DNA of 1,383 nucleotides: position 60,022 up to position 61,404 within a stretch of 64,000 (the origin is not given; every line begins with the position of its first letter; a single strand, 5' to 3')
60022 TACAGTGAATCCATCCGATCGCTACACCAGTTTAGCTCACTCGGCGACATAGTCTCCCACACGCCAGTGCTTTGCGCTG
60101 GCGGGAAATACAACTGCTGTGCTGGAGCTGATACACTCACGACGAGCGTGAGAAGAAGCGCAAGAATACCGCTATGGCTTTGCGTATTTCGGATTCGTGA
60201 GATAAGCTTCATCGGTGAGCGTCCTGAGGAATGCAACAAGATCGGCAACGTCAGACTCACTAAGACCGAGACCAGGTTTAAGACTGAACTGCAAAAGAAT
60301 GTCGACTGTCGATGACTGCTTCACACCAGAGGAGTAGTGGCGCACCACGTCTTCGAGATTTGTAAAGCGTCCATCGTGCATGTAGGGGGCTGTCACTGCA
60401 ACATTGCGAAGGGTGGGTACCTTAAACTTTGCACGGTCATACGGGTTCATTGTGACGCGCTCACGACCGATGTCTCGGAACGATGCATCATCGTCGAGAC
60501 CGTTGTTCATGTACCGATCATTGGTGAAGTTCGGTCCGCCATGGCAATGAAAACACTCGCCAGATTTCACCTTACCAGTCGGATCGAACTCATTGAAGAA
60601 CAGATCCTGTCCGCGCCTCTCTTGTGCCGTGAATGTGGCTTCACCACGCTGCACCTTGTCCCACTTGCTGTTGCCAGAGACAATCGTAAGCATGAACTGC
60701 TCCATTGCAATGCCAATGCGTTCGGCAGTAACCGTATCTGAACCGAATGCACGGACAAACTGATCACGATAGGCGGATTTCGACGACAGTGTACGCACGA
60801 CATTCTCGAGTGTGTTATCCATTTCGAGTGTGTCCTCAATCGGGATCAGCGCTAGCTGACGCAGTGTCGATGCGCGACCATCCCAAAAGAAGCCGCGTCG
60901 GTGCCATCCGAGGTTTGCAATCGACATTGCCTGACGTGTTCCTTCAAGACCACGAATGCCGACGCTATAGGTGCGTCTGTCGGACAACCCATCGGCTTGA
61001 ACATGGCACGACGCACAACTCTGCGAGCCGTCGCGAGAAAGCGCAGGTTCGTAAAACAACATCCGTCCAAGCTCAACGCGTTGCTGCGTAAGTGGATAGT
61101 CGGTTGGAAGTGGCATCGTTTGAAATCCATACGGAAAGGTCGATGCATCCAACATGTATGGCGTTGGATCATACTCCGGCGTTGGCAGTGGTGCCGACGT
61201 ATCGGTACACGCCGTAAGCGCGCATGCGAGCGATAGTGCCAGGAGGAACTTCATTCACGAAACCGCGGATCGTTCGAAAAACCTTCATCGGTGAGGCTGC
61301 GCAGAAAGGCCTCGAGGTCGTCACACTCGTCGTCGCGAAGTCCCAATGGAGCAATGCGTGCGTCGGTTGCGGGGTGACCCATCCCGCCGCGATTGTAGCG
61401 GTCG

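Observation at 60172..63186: MbnP-like WxW protein with a T9SS export tail, followed by two tandem MauG/MbnH-like di-haem enzymes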

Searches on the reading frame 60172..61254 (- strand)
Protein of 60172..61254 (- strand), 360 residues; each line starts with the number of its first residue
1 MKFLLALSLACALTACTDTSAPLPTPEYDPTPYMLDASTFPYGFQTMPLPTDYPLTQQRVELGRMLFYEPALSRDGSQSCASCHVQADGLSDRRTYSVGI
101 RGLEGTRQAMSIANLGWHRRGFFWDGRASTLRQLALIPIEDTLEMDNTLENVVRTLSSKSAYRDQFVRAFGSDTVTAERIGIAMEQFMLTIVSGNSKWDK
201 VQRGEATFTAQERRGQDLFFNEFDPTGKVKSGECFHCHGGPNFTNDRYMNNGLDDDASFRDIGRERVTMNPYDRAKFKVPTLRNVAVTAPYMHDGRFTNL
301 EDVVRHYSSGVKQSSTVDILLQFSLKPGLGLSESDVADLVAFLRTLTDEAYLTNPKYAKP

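Call 3: search_protein_families(library=pfam, proteins=[window:60172-61254:-], max_evalue=0.01)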
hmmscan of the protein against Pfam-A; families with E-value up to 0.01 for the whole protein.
window:60172-61254:- (360 aa): 3 families
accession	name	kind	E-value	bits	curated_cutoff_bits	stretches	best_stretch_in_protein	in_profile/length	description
PF03150.19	CCP_MauG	-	7.5e-51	173.1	25.6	1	58-206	2-148/149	Di-haem cytochrome c peroxidase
PF09086.16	DUF1924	-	4.8e-05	24.1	22.5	0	58-87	6-36/96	Domain of unknown function (DUF1924)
PF00034.26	Cytochrom_C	-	0.00015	23.4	21.3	0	215-346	4-89/90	Cytochrome c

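Call 4: search_protein_families(library=ncbifam, proteins=[window:60172-61254:-], max_evalue=0.01)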
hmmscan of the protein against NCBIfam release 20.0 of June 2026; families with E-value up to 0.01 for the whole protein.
window:60172-61254:- (360 aa): 6 families
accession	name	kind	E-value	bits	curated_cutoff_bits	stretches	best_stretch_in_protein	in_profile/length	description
TIGR04039.1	MXAN_0977_Heme2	hypoth_equivalog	8.8e-69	232.1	362.85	1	50-360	2-335/336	MbnH family di-heme enzyme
TIGR03791.1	TTQ_mauG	equivalog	5.4e-53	180.1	443.85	1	55-350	1-282/291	tryptophan tryptophylquinone biosynthesis enzyme MauG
TIGR03981.2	SAM_quin_mod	hypoth_equivalog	7.4e-30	104.1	340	2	163-311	214-362/411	His-Xaa-Ser system-associated MauG-like protein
NF052341.1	hydrazine_gamma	equivalog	1e-05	24.6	625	0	276-307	280-311/339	hydrazine synthase subunit gamma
NF040606.1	CytoC_perox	subfamily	0.0013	18.1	150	1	57-304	295-453/524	di-heme-cytochrome C peroxidase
NF052342.1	hydrazine_BC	exception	0.0055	14.9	1250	0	54-87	413-446/690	hydrazine synthase subunit beta-gamma fusion subunit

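Call 7: search_solved_structures(query=window:60172-61254:-, max_evalue=0.001, show_alignments=0)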
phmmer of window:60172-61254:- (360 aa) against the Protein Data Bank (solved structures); distinct sequences matched with E-value up to 0.001: 30.
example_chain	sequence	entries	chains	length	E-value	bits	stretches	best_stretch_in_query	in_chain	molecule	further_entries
6e1c_A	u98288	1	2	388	1.9e-47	165.5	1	48-360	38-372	Di-heme enzyme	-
1iqc_A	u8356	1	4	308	2.9e-43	151.8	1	48-305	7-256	di-heme peroxidase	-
3o5c_A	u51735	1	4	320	3.2e-39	138.5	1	54-349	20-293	Cytochrome c551 peroxidase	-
2c1u_A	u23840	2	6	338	7.6e-39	137.3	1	45-310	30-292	DI-HAEM CYTOCHROME C PEROXIDASE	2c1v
4aal_A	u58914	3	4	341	5.8e-37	131.1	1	48-310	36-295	CYTOCHROME C551 PEROXIDASE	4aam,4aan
4aao_A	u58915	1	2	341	7.9e-37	130.6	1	48-310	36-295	CYTOCHROME C551 PEROXIDASE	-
9qdt_A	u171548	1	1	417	6e-35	124.4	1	46-345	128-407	Probable cytochrome c peroxidase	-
1zzh_A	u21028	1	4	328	6.8e-35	124.3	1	48-308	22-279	cytochrome c peroxidase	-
1eb7_A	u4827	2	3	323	2e-33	119.4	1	52-306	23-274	CYTOCHROME C551 PEROXIDASE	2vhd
1nml_A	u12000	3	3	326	7.4e-33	117.6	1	51-307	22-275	di-haem cytochrome c peroxidase | Cytochrome c peroxidase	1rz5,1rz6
3hq6_A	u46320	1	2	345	1.7e-32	116.3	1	51-308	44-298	Cytochrome c551 peroxidase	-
3hq9_A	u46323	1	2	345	3.3e-32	115.4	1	51-308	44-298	Cytochrome c551 peroxidase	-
3hq7_A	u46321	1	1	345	4.8e-32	114.9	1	51-308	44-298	Cytochrome c551 peroxidase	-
3hq8_A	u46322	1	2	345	8.6e-32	114.1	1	51-308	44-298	Cytochrome c551 peroxidase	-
6qkn_A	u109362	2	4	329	7.1e-29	104.5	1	53-304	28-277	Cytochrome-c peroxidase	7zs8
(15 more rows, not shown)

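Call 8: search_solved_structures(query=window:60172-61254:-, max_evalue=1e-30, show_alignments=4)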
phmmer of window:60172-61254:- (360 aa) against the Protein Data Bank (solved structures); distinct sequences matched with E-value up to 1e-30: 14.
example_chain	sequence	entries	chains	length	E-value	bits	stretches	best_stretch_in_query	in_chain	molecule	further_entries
6e1c_A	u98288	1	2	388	1.9e-47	165.5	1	48-360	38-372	Di-heme enzyme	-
1iqc_A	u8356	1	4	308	2.9e-43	151.8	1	48-305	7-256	di-heme peroxidase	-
3o5c_A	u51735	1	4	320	3.2e-39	138.5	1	54-349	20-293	Cytochrome c551 peroxidase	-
2c1u_A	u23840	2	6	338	7.6e-39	137.3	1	45-310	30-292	DI-HAEM CYTOCHROME C PEROXIDASE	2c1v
4aal_A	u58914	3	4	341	5.8e-37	131.1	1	48-310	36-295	CYTOCHROME C551 PEROXIDASE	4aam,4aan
4aao_A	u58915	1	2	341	7.9e-37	130.6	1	48-310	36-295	CYTOCHROME C551 PEROXIDASE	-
9qdt_A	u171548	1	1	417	6e-35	124.4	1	46-345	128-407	Probable cytochrome c peroxidase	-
1zzh_A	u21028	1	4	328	6.8e-35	124.3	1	48-308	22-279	cytochrome c peroxidase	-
1eb7_A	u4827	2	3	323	2e-33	119.4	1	52-306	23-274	CYTOCHROME C551 PEROXIDASE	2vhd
1nml_A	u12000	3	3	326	7.4e-33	117.6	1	51-307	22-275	di-haem cytochrome c peroxidase | Cytochrome c peroxidase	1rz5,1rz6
3hq6_A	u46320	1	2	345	1.7e-32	116.3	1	51-308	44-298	Cytochrome c551 peroxidase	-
3hq9_A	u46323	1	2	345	3.3e-32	115.4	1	51-308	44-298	Cytochrome c551 peroxidase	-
3hq7_A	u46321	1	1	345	4.8e-32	114.9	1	51-308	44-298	Cytochrome c551 peroxidase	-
3hq8_A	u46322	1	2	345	8.6e-32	114.1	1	51-308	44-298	Cytochrome c551 peroxidase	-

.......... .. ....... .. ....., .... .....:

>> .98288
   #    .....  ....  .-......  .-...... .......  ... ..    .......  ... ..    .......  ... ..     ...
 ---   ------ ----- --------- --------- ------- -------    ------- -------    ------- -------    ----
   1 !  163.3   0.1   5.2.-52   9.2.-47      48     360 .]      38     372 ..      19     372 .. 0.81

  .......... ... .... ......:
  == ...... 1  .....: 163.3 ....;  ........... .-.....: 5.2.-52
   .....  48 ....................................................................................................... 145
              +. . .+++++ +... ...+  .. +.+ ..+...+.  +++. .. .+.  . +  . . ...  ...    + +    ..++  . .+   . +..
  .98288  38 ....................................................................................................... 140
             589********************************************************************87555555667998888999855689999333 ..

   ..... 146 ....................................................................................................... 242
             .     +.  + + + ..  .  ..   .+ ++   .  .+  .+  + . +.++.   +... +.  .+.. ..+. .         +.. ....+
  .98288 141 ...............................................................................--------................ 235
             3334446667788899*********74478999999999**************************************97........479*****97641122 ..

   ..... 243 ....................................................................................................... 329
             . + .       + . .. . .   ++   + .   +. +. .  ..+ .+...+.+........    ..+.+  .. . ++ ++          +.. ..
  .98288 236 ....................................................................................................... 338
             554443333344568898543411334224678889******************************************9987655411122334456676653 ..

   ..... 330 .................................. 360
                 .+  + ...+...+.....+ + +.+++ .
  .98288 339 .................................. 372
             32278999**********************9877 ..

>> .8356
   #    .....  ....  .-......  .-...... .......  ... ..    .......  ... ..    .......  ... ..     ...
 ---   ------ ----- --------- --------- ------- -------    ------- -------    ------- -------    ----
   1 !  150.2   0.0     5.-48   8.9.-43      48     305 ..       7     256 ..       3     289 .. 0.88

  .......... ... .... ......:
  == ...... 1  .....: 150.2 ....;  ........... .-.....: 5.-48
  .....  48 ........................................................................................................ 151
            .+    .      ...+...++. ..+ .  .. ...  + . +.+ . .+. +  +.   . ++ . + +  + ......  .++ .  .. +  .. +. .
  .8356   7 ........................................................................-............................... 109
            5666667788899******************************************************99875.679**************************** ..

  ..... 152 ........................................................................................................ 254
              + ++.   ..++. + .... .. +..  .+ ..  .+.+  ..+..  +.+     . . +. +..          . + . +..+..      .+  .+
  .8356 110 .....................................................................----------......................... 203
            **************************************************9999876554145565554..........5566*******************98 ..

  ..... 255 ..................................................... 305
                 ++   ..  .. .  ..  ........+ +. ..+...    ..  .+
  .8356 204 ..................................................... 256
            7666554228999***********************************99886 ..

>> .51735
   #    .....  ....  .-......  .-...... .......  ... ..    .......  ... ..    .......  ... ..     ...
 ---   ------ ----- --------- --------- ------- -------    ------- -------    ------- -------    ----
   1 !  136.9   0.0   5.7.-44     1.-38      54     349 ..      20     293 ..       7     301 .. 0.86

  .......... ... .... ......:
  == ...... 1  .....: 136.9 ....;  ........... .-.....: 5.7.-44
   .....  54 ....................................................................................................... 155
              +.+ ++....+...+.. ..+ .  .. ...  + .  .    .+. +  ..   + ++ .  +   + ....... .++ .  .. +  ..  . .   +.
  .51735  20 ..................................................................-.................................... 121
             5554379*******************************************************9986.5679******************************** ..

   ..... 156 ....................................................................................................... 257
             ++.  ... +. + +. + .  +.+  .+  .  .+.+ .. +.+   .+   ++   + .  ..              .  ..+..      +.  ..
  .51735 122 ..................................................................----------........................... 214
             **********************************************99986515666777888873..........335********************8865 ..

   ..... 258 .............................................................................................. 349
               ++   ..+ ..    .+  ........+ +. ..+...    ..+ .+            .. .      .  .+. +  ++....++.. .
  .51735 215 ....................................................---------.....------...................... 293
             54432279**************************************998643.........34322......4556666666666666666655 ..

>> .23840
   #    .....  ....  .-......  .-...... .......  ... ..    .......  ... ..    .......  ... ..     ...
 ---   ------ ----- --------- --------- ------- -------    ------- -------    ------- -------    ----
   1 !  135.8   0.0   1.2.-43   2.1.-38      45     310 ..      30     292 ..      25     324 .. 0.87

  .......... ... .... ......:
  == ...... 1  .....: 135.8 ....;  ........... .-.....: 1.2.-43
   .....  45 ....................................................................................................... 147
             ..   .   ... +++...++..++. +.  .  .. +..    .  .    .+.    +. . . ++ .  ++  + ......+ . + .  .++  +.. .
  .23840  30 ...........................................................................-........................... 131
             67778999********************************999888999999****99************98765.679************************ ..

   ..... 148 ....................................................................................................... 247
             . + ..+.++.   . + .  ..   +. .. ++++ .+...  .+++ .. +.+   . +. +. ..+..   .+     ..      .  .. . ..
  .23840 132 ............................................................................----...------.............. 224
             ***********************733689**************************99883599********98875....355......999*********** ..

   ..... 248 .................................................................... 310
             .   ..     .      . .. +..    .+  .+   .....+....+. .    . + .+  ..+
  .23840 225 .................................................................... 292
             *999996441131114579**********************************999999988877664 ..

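Call 39: search_dna_similar(query=window:60172-61254:-, collection=plasmids, mode=protein, max_rows=40, max_evalue=1e-20)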
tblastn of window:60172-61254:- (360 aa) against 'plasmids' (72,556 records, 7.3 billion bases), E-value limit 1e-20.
Records with a match: 328; places in all: 392; records where one place covers at least 80% of the query: 315.
Best place of each record, by identity: <60% 328.
By first word of the organism name: Ralstonia 134; Rhizobium 70; Paracoccus 14; Azospirillum 11; Methylocystis 7; Mesorhizobium 6; Hymenobacter 5; Vibrio 5; Pseudoalteromonas 4; Chondrinema 3; and 44 more.
By predicted mobility (MOB-suite, as given by PLSDB): non-mobilizable 146; mobilizable 115; conjugative 67.
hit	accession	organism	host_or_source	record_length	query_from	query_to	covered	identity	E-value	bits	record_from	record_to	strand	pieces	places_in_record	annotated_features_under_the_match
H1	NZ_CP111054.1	Chondrinema litorale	Seaweed,red alga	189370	26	360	93%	43.8%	3e-85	288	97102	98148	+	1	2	cytochrome c peroxidase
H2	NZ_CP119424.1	Photobacterium sp. DA100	-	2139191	50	360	86%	38.8%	3e-55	202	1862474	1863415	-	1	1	none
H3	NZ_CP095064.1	Hymenobacter volaticus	single cell,air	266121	49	355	85%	39.0%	5e-46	175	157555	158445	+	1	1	cytochrome c peroxidase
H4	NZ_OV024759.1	Deinococcus radiodurans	-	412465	54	360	85%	38.7%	5e-53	195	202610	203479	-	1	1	cytochrome-c peroxidase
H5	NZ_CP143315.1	Methylocystis iwaonis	cell culture,rice rhizosphere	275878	49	360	87%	37.3%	4e-54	198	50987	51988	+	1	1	MbnH family di-heme enzyme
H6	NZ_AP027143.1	Methylocystis iwaonis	-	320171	49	360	87%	37.3%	4e-53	196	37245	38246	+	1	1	methanobactin export MATE transporter MbnM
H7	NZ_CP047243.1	Trichormus variabilis 0441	cell culture,thermal spring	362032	24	360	94%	34.5%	2e-52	194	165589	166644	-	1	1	methanobactin export MATE transporter MbnM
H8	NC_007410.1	Trichormus variabilis ATCC 29413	-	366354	24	360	94%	34.5%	2e-52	194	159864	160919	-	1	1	methanobactin export MATE transporter MbnM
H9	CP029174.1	Methylobacterium sp. DM1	-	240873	47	356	86%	36.6%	8e-46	174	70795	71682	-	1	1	mauG: tryptophan tryptophylquinone biosynthesis enzyme MauG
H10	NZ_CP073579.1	Photobacterium sp. GJ3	-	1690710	50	360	86%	36.4%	2e-51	191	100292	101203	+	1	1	record has no annotation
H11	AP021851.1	Deinococcus grandis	-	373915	56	357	84%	37.2%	8e-50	186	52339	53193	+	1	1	methylamine utilization protein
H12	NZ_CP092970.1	Methylocystis parvus OBBP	Bacterial Monoculture,Mud, soil or ...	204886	29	360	92%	33.6%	9e-48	180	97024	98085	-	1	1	methanobactin export MATE transporter MbnM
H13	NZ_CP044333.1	Methylocystis parvus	-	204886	29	360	92%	33.6%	9e-48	180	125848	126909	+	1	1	methanobactin export MATE transporter MbnM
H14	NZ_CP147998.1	Neorhizobium sp. EC2-8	-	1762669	49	347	82%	37.7%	2e-33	189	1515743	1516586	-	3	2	record has no annotation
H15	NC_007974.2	Cupriavidus metallidurans CH34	-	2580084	58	360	84%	36.4%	2e-38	153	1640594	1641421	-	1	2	none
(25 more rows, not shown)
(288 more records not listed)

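Call 40: get_annotated_region(hit=H1, flank=7000)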
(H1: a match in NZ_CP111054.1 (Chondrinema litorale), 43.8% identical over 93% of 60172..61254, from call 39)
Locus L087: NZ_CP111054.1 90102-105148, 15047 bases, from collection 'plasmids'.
description: Chondrinema litorale strain WSW3-B12 plasmid unnamed12, complete sequence
organism: Chondrinema litorale (NCBI taxid 2994555)
taxonomy: Bacteria; Bacteroidota; Cytophagia; Cytophagales; Flammeovirgaceae; Chondrinema; Chondrinema litorale
host: -; source: Seaweed,red alga; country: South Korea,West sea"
typing (MOB-suite, as given by PLSDB): non-mobilizable
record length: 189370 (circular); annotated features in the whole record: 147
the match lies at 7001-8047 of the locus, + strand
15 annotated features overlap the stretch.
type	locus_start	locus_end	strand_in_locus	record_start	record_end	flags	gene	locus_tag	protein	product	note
CDS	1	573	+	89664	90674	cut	-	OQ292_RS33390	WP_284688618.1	histidine kinase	GO:0000160 - phosphorelay signal transduction system [Evidence IEA]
CDS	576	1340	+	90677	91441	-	-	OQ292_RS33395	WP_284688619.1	LytTR family DNA-binding domain-containing protein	-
CDS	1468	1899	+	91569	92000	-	-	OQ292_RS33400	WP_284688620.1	DUF2147 domain-containing protein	-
CDS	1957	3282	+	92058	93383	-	-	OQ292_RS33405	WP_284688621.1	TolC family protein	GO:0055085 - transmembrane transport [Evidence IEA]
CDS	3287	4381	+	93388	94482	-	-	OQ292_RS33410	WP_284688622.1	efflux RND transporter periplasmic adaptor subunit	-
CDS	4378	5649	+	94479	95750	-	-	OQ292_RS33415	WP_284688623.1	FtsX-like permease family protein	-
CDS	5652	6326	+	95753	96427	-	-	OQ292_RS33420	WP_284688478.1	ABC transporter ATP-binding protein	-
CDS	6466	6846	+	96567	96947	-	-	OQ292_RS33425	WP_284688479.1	hypothetical protein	-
CDS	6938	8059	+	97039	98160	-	-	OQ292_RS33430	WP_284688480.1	cytochrome c peroxidase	-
CDS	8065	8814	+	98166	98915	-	-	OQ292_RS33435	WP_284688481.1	MbnP family protein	-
CDS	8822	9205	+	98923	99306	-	-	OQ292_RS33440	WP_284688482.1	hypothetical protein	-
CDS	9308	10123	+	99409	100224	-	-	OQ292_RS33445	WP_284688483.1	MbnP family protein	-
CDS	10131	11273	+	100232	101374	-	-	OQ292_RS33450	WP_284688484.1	cytochrome c peroxidase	-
CDS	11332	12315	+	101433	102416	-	-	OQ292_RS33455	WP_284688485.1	hypothetical protein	-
CDS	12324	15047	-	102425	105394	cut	-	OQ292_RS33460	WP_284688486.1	tetratricopeptide repeat protein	-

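Call 41: get_annotated_region(hit=H9, flank=300)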
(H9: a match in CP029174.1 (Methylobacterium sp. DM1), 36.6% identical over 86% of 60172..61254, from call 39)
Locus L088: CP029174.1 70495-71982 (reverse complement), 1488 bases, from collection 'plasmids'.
description: Methylobacterium sp. DM1 plasmid pLVM1, complete sequence
organism: Methylobacterium sp. DM1 (NCBI taxid 2067957)
taxonomy: Bacteria; Pseudomonadota; Alphaproteobacteria; Hyphomicrobiales; Methylobacteriaceae; Methylobacterium; Methylobacterium sp. DM1
host: -; source: -; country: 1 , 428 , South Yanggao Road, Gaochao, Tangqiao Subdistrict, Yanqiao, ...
typing (MOB-suite, as given by PLSDB): conjugative; relaxase MOBP,MOBQ; mating-pair formation MPF_I
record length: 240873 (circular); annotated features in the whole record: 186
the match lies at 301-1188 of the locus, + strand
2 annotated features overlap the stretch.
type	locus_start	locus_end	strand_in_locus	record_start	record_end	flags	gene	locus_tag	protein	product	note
CDS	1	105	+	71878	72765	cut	-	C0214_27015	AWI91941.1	methylamine utilization protein MauJ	-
CDS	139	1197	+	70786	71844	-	mauG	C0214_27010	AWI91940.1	tryptophan tryptophylquinone biosynthesis enzyme MauG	-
